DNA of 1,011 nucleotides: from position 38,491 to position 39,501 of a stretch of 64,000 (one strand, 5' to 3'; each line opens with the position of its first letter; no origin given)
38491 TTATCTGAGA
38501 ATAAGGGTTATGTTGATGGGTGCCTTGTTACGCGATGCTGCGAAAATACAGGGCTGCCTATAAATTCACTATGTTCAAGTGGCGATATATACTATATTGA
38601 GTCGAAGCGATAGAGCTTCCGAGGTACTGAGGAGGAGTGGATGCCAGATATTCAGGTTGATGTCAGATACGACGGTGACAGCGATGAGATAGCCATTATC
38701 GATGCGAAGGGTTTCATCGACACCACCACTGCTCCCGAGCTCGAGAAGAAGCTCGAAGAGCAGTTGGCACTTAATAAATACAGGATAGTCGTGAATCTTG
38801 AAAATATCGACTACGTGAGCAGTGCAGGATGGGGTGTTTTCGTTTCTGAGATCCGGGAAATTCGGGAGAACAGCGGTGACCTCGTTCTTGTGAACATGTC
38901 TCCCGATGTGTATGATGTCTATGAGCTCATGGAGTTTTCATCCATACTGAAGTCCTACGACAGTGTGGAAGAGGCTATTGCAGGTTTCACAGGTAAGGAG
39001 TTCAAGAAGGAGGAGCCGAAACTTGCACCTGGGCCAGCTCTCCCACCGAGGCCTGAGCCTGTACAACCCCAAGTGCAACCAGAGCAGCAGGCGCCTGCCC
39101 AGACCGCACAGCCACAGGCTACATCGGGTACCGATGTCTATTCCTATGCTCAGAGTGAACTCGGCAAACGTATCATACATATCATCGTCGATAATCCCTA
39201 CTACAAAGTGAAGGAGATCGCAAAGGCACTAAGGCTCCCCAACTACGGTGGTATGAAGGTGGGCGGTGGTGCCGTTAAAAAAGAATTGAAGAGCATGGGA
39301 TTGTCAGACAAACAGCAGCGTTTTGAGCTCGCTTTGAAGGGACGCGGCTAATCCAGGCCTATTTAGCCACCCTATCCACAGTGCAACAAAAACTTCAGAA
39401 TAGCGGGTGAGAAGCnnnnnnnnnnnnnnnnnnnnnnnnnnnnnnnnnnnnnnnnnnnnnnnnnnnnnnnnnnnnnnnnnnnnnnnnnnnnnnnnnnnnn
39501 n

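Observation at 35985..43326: Clustered partner-switching and second-messenger module: RsbW-kinase/HAMP/PP2C fusion, STAS antagonist, adenylate-cyclase/HD-GYP fusion, PilZ, bactofilin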

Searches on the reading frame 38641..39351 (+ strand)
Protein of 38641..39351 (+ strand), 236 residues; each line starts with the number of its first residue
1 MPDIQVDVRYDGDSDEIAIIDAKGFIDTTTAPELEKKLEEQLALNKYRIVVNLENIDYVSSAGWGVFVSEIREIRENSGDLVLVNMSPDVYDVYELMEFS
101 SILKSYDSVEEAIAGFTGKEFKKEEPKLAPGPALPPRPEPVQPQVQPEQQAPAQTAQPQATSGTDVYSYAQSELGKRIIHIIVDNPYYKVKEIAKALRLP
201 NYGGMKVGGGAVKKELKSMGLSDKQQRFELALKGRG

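Call 3: search_protein_families(library=pfam, proteins=[window:38641-39351:+], max_evalue=0.01)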
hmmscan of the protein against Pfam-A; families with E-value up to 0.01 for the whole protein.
window:38641-39351:+ (236 aa): 2 families
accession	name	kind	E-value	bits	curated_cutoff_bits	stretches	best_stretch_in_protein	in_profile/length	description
PF01740.26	STAS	-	1.7e-17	63.5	22.6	1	15-112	8-106/106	STAS domain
PF13466.11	STAS_2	-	2.8e-05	24.7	29.2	1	23-97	4-77/80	STAS domain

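Call 81: predict_structure(alignment_id=A7)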
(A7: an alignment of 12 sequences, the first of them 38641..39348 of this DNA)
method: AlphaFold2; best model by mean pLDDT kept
length: 236 residues; sequences in the alignment: 12
mean_pLDDT: 71.4   pTM: 0.45
mean pLDDT of the five models: 71.4, 69.9, 68.2, 67.8, 67.5
residues with pLDDT >= 90: 0; 70-90: 169; 50-70: 18; < 50: 49
segments of 3 or more residues with pLDDT < 50: 119-164
pLDDT, mean of each block of 10 residues (from residue 1): 72 77 82 84 84 84 81 80 84 75 79 65 35 38 37 35 49 82 86 87 83 85 82 69
secondary structure, 60 per line:
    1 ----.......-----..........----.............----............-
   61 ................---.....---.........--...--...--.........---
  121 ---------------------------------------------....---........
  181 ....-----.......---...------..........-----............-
elements in order: E5-11 E17-26 H31-43 E48-59 H61-76 E80-84 H88-96 E104-106 H109-117 H166-169 H173-184 H190-196 H209-218 H224-235

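Call 97: fold_search(model_id=the predicted structure, library=pdb)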
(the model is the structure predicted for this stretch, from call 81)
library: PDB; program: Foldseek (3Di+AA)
matches with E <= 10: 696; with E <= 0.001: 31
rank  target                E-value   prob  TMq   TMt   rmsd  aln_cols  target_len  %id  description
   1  1tid_B                1.0e-08  1.00  0.45  0.88   1.3       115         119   21  Crystal Structures of the ADP and ATP bound forms of the Bacillus Anti-sigma factor SpoIIAB in complex with the Anti-a (released 2004-06-15)
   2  1tid_D                2.9e-08  1.00  0.45  0.89   1.3       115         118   21  Crystal Structures of the ADP and ATP bound forms of the Bacillus Anti-sigma factor SpoIIAB in complex with the Anti-a (released 2004-06-15)
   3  4hyl_A                3.4e-08  1.00  0.41  0.83   2.3       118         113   25  The crystal structure of an anti-sigma-factor antagonist from Haliangium ochraceum DSM 14365 (released 2012-11-28)
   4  1th8_B                5.2e-08  1.00  0.45  0.89   1.9       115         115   22  Crystal Structures of the ADP and ATP bound forms of the Bacillus Anti-sigma factor SpoIIAB in complex with the Anti-a (released 2004-06-15)
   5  1til_B                5.2e-08  1.00  0.44  0.87   1.4       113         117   21  Crystal Structures of the ADP and ATP bound forms of the Bacillus Anti-sigma factor SpoIIAB in complex with the Anti-a (released 2004-06-15)
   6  4hyl_B                7.3e-08  1.00  0.42  0.82   2.4       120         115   25  The crystal structure of an anti-sigma-factor antagonist from Haliangium ochraceum DSM 14365 (released 2012-11-28)
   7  6m36_H                1.8e-07  1.00  0.40  0.90   1.5       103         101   25  The crystal structure of B. subtilis RsbV/RsbW complex in the monoclinic crystal form (released 2020-07-15)
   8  1thn_B                2.2e-07  1.00  0.45  0.91   1.2       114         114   22  Crystal Structures of the ADP and ATP bound forms of the Bacillus Anti-sigma factor SpoIIAB in complex with the Anti-a (released 2004-06-15)
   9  1vc1_A                4.8e-07  1.00  0.43  0.88   1.8       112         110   27  Crystal structure of the TM1442 protein from Thermotoga maritima, a homolog of the Bacillus subtilis general stress re (released 2004-09-28)
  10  6m36_F                7.6e-07  1.00  0.39  0.92   1.5       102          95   25  The crystal structure of B. subtilis RsbV/RsbW complex in the monoclinic crystal form (released 2020-07-15)
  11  6m36_B                8.6e-07  1.00  0.41  0.92   1.4       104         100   25  The crystal structure of B. subtilis RsbV/RsbW complex in the monoclinic crystal form (released 2020-07-15)
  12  1h4z                  1.4e-06  1.00  0.38  0.74   3.3       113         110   20  Structure of the Anti-Sigma Factor Antagonist SpoIIAA in its Unphosphorylated Form (released 2001-07-06)
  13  6m36_D                2.3e-06  1.00  0.39  0.90   1.6       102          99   25  The crystal structure of B. subtilis RsbV/RsbW complex in the monoclinic crystal form (released 2020-07-15)
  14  8ih8_B                2.3e-06  1.00  0.43  0.84   2.1       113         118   23  anti-sigmaF factor and Anti-sigmaF factor antagonist complex(usfx-RsfB) (released 2024-02-28)
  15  8ih8_A                8.4e-06  1.00  0.43  0.85   2.1       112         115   23  anti-sigmaF factor and Anti-sigmaF factor antagonist complex(usfx-RsfB) (released 2024-02-28)
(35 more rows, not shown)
